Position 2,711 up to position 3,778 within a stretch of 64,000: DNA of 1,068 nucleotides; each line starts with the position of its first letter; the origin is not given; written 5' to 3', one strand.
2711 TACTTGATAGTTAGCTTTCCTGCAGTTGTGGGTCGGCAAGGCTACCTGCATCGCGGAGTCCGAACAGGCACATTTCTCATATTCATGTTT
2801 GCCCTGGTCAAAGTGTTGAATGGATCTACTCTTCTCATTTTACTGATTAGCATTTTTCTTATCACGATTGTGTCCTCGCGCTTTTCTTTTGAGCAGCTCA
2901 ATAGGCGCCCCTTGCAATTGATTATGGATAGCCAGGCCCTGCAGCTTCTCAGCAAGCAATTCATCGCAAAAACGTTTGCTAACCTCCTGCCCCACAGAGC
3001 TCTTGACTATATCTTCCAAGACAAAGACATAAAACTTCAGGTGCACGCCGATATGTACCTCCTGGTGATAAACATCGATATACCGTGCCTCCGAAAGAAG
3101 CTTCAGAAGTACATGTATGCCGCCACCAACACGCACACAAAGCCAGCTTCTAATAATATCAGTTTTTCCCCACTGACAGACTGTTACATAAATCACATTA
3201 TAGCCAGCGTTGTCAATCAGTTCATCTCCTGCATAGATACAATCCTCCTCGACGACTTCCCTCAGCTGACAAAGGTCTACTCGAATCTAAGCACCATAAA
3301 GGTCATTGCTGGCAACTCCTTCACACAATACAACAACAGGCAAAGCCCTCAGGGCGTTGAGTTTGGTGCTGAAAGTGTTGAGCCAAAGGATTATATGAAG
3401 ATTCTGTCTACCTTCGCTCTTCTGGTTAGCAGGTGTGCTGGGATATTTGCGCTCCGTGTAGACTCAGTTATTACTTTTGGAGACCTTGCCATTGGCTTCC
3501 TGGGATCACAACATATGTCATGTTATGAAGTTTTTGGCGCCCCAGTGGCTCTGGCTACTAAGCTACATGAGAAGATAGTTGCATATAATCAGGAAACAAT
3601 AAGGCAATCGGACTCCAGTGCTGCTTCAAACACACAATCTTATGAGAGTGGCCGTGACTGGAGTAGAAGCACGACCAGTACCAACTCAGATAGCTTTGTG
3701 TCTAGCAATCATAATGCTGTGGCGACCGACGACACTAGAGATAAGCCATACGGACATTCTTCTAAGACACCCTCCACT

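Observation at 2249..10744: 2831-aa membrane protein with adenylyl-cyclase-like topology (TM cluster, cyclase-like domain, ~1500-aa disordered insert, TM cluster, second weak cyclase-like region)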

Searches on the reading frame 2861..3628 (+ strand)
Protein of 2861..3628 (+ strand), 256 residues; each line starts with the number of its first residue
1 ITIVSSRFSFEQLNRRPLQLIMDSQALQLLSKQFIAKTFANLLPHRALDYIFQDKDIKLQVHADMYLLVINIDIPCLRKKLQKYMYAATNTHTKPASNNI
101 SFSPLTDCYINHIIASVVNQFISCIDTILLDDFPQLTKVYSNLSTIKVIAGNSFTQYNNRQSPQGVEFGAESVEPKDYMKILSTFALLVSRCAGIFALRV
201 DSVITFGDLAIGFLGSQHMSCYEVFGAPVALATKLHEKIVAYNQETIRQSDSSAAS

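Call 20: search_solved_structures(query=A2, max_evalue=10, show_alignments=3)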
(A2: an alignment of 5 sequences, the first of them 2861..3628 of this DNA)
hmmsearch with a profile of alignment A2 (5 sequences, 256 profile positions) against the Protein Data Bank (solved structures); distinct sequences matched with E-value up to 10: 0.

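Call 24: search_protein_families(library=pfam, alignment_id=A2, max_evalue=10)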
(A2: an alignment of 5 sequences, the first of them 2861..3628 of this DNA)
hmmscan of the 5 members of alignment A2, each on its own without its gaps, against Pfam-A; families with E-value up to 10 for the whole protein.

A. member 1, window:2861-3628:+ (256 aa): 1 family
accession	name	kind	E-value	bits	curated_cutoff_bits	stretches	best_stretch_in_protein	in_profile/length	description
PF01309.23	EAV_GS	-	0.043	13.9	25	1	72-190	37-155/196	Equine arteritis virus small envelope glycoprotein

B. families by the number of members that match (of 5 scanned): 1 family
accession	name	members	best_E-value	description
PF01309.23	EAV_GS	1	0.043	Equine arteritis virus small envelope glycoprotein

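Call 26: predict_structure(alignment_id=A2)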
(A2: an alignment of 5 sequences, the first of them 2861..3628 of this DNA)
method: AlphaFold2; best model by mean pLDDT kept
length: 256 residues; sequences in the alignment: 5
mean_pLDDT: 42.4   pTM: 0.36
mean pLDDT of the five models: 42.4, 39.9, 39.5, 36.8, 34.5
residues with pLDDT >= 90: 0; 70-90: 1; 50-70: 55; < 50: 200
segments of 3 or more residues with pLDDT < 50: 1-33, 35-51, 53-71, 90-99, 125-232, 246-256
pLDDT, mean of each block of 10 residues (from residue 1): 28 28 41 48 44 43 37 61 63 46 56 58 49 40 37 32 28 32 38 31 38 37 44 51 49 42
secondary structure, 60 per line:
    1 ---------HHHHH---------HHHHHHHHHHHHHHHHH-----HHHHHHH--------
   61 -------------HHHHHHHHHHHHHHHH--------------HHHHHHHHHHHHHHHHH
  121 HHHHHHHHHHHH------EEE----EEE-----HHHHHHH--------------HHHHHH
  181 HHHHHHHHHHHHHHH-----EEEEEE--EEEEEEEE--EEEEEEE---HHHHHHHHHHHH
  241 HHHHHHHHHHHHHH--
elements in order: H10-14 H24-40 H46-52 H74-89 H104-132 E139-141 E146-148 H154-160 H175-195 E201-206 E209-216 E219-225 H229-254
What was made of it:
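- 3050..3583 (+): N-terminal cyclase-homology-like domain, aa 268-445, with a variable loop at aa 285-307. Key columns: D277 (metal Asp 1, kept), S348 (metal Asp 2, lost), E427, A434 (Asn lost), K438 (Arg to Lys). The AlphaFold model was poor (pLDDT 42), but its secondary-structure order is compatible (call 26).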

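Call 65: find_homologous_proteins(query=A7, max_evalue=10)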
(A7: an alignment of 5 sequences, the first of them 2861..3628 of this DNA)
Query A7 (5 sequences): 8000 candidates shared short words with the query, none scored E <= 10.
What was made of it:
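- Tried and rejected: The N-domain alignment returned nothing, not even the query's own family, so that result is uninformative (call 65).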
